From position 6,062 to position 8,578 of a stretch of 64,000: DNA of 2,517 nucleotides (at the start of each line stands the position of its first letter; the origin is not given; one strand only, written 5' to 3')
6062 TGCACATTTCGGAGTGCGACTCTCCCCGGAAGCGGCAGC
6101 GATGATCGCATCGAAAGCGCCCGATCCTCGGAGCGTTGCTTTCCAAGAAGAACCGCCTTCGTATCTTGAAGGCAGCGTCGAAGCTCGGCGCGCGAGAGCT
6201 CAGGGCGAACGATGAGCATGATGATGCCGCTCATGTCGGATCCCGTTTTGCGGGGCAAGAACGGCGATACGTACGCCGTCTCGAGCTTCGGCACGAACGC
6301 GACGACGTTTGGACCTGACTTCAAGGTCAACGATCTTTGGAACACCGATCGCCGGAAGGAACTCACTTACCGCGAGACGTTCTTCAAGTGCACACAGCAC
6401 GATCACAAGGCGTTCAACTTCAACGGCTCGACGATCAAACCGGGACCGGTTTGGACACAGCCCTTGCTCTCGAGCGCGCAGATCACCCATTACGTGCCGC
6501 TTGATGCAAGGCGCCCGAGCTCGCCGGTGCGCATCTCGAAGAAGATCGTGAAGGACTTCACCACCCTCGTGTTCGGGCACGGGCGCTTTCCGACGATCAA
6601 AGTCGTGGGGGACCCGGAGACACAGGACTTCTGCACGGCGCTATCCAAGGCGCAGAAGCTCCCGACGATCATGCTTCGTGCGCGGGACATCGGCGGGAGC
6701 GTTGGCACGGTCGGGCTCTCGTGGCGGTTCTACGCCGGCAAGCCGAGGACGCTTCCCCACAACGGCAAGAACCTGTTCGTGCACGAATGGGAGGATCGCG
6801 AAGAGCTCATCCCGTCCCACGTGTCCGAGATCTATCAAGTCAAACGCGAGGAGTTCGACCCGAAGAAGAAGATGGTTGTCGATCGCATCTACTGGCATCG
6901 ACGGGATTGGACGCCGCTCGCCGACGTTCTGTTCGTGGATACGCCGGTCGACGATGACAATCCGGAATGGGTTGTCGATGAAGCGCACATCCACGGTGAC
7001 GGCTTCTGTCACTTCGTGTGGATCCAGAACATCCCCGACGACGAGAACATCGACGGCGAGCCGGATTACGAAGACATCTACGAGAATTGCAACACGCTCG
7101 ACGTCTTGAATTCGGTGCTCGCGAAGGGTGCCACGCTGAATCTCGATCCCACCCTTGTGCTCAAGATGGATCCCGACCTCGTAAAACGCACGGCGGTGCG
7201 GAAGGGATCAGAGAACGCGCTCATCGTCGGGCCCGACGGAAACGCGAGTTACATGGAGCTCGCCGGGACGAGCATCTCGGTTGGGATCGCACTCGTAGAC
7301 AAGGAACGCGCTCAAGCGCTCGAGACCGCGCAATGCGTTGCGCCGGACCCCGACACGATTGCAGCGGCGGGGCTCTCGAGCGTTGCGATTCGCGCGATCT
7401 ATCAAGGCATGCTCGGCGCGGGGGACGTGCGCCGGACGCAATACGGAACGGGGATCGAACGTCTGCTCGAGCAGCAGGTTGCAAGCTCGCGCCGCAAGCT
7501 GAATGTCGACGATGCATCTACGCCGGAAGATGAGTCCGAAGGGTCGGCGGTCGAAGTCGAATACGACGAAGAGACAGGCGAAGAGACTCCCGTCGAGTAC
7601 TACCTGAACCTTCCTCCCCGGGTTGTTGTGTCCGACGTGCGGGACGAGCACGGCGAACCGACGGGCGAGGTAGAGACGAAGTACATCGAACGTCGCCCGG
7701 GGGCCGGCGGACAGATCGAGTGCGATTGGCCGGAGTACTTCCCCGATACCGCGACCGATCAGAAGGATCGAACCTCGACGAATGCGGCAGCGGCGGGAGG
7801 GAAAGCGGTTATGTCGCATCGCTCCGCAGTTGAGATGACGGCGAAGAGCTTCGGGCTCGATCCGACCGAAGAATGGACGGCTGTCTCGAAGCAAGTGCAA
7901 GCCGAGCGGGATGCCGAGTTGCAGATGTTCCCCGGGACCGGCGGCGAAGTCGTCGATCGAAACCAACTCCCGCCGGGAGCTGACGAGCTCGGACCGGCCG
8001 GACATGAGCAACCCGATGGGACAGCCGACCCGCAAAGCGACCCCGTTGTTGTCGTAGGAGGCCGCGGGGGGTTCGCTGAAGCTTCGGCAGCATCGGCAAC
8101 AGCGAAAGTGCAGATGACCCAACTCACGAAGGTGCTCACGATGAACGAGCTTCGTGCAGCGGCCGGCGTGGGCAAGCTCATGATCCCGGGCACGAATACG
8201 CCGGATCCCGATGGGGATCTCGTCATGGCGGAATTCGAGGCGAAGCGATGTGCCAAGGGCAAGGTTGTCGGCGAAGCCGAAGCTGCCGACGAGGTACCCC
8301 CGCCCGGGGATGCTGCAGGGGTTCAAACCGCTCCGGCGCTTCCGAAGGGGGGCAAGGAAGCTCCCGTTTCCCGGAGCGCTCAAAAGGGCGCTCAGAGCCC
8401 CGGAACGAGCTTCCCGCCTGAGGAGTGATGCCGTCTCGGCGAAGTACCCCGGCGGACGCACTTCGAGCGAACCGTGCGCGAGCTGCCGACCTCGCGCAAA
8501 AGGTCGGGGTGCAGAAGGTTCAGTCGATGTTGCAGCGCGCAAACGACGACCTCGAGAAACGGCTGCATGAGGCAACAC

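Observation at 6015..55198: Ten exact copies of a dispersed 20-bp palindrome with an asymmetric flank and block-wise orientation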

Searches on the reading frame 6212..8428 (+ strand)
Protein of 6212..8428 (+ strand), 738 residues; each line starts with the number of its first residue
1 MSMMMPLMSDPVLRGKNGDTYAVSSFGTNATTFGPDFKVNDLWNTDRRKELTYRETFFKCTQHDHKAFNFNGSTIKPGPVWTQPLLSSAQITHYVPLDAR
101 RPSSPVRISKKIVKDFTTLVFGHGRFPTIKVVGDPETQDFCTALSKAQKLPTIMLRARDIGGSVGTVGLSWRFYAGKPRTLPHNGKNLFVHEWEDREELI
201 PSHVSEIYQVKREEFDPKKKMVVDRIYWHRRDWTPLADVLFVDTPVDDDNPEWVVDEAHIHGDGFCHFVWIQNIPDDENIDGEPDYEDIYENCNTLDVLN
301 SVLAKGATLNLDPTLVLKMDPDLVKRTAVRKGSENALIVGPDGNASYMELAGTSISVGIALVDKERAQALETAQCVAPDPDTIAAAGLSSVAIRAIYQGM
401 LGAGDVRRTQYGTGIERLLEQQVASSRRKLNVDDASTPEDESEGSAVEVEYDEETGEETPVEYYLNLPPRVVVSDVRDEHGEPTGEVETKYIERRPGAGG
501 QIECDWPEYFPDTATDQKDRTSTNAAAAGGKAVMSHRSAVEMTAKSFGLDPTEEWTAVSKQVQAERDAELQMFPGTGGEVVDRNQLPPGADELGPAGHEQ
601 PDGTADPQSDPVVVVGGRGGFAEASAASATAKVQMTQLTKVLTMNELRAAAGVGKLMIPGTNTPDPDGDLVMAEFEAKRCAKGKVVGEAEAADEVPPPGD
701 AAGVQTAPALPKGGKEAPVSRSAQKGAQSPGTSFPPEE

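Call 14: search_protein_families(library=phrogs, proteins=[window:6212-8428:+], max_evalue=0.00001)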
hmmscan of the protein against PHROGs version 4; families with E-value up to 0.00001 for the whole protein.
window:6212-8428:+ (738 aa): 0 families

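Call 16: find_homologous_proteins(query=window:6212-8428:+, max_evalue=1e-10)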
Query window:6212-8428:+ (738 aa): 436 proteins with E <= 1e-10 among 8000 candidates; the best 120 are listed.
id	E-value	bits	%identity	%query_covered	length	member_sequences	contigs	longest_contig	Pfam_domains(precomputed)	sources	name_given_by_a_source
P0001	0.0e+0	1699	100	100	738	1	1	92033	-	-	-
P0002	4.0e-215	735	57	80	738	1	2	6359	-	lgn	-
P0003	4.2e-215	734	55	82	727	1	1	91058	-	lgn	-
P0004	1.6e-208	713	56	78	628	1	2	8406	-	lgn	-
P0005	4.6e-206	705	49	94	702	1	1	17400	-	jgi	jgi:hypothetical protein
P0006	5.0e-206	704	50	91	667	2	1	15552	-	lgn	-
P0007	9.5e-204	697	48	91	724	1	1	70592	-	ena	-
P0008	2.8e-201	689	50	93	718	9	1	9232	-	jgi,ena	-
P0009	4.0e-201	688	53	80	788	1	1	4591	-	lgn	-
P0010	2.7e-200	685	55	73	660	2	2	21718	-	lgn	-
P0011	1.2e-199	683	49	90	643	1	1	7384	-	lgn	-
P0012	1.3e-197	677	48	92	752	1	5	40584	-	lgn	-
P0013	6.8e-196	671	49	90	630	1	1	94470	-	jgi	jgi:hypothetical protein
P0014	1.4e-195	670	47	92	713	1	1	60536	-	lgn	-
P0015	1.0e-193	664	52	78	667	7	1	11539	-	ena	-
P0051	1.1e-171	591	47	88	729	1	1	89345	-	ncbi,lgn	-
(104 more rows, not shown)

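Call 17: find_encoding_contigs(protein=P0003, flank=10000, max_places=2)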
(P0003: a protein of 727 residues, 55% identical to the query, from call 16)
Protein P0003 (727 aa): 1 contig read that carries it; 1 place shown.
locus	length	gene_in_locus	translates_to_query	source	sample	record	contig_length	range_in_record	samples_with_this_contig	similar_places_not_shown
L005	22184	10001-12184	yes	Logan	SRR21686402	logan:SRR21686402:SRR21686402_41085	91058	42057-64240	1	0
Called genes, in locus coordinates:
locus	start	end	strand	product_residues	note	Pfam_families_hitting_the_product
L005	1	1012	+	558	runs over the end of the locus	-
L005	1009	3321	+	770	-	-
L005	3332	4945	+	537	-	-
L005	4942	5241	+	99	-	-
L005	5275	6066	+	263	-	-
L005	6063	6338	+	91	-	-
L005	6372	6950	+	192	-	-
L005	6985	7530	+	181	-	-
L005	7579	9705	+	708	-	-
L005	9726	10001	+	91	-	-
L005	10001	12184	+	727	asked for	-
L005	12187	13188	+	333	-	-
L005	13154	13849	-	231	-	-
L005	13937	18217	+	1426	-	-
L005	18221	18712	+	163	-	-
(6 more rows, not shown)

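Call 18: find_encoding_contigs(protein=P0051, flank=10000, max_places=2)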
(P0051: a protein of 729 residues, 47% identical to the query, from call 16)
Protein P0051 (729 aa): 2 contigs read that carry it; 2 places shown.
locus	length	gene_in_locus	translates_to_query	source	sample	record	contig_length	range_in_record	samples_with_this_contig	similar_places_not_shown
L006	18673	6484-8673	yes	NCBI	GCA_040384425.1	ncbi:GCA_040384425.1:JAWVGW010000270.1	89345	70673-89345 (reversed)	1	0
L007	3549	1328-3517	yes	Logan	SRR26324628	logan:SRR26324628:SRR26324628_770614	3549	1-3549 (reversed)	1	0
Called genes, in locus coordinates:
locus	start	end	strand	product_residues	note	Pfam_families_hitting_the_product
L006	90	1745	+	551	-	-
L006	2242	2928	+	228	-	-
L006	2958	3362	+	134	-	-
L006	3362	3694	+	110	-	-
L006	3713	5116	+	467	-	-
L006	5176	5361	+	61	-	-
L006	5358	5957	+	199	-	-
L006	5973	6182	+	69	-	-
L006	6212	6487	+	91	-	-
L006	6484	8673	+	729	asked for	-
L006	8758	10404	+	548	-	PF00145:DNA_methylase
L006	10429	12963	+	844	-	-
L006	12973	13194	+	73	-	-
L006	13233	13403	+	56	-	-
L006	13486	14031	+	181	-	-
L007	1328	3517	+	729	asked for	-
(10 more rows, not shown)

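Call 19: find_encoding_contigs(protein=P0013, flank=10000, max_places=2)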
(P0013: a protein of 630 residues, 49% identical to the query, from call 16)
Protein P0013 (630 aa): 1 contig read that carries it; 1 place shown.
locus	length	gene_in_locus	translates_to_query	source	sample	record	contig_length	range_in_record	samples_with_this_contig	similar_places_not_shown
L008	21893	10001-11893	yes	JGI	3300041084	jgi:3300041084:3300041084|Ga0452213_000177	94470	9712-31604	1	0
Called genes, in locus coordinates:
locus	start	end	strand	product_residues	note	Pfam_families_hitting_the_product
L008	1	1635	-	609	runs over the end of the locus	-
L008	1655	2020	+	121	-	-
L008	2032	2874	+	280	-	-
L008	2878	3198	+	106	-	-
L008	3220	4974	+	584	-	-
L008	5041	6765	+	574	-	-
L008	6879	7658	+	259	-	-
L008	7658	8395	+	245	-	-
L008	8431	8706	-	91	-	-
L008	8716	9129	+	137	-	-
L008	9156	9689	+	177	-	-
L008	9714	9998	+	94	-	-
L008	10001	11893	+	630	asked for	-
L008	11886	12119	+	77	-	-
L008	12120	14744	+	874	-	PF04233:Phage_Mu_F (faint)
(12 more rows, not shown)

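Call 21: search_dna_similar(query=window:6212-8428:+, collection=phages, mode=protein, max_rows=30)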
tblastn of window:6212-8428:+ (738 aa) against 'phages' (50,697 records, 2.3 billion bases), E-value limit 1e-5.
Records with a match: 6; places in all: 6; records where one place covers at least 80% of the query: 0.
Best place of each record, by identity: <60% 6.
By first word of the organism name: Ralstonia 4; Komagataeibacter 2.
By host as written in the record: Ralstonia pseudosolanacearum I-31 (MT043) 3; Ralstonia pseudosolanacearum I-31 (MT035) 1; Komagataeibacter xylinus NBRC 13772 1; Komagataeibacter xylinus NBRC 13773 1.
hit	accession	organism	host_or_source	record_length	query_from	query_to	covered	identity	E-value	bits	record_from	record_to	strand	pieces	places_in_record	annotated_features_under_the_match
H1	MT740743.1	Ralstonia phage Hyacinthe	Ralstonia pseudosolanacearum I-31 ...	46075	93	428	46%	31.4%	4e-29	130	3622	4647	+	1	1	portal protein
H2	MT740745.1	Ralstonia phage Raharianne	Ralstonia pseudosolanacearum I-31 ...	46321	93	428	46%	31.4%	4e-29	130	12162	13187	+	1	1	portal protein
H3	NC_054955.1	Ralstonia phage Raharianne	Ralstonia pseudosolanacearum I-31 ...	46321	93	428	46%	31.4%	4e-29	130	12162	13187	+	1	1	portal protein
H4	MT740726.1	Ralstonia phage Albius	Ralstonia pseudosolanacearum I-31 ...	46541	93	428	46%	31.4%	4e-29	130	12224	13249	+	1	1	portal protein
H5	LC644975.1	Komagataeibacter phage phiKX1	Komagataeibacter xylinus NBRC 13772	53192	47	412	50%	26.9%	2e-21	106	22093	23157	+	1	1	phage portal protein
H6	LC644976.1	Komagataeibacter phage phiKX2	Komagataeibacter xylinus NBRC 13773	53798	47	412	50%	26.9%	2e-21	106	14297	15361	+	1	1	phage portal protein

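Call 24: find_related_loci(query=A1, collection=viral_contigs, flank=10000)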
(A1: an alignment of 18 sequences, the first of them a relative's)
Query A1 (738 aa) in viral_contigs; peptide patterns used: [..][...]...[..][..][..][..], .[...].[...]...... (x = any residue, [..] = any of these).
186 stretches matched a pattern; 154 encode a relative of the query (tblastn E <= 1e-3); the best 80 are kept; 80 distinct loci.
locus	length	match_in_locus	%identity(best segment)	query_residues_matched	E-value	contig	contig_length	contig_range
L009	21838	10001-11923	50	15-689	0e+0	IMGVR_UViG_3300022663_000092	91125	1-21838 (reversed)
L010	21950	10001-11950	50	6-689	0e+0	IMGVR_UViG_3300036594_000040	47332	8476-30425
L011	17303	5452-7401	50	6-689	0e+0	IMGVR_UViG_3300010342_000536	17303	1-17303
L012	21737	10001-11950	50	6-689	0e+0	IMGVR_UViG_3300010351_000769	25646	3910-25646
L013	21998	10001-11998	48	24-691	0e+0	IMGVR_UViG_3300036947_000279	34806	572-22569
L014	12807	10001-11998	48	24-691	0e+0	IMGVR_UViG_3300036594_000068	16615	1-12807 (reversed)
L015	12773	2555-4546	44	18-689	0e+0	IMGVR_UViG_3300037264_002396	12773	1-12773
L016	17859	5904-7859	45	16-688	1e-179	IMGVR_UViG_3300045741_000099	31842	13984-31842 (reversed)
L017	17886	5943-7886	44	17-694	4e-179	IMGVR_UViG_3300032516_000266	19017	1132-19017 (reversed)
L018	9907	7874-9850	46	24-679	4e-177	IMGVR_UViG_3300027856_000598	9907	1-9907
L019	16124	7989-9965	46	24-679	3e-177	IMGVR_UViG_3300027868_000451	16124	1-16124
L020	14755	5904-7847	43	2-693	5e-173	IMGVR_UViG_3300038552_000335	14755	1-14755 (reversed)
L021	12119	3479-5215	48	6-580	8e-171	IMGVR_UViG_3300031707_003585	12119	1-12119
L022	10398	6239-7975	48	6-580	1e-170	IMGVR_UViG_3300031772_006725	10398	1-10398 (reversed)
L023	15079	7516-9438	44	13-658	3e-170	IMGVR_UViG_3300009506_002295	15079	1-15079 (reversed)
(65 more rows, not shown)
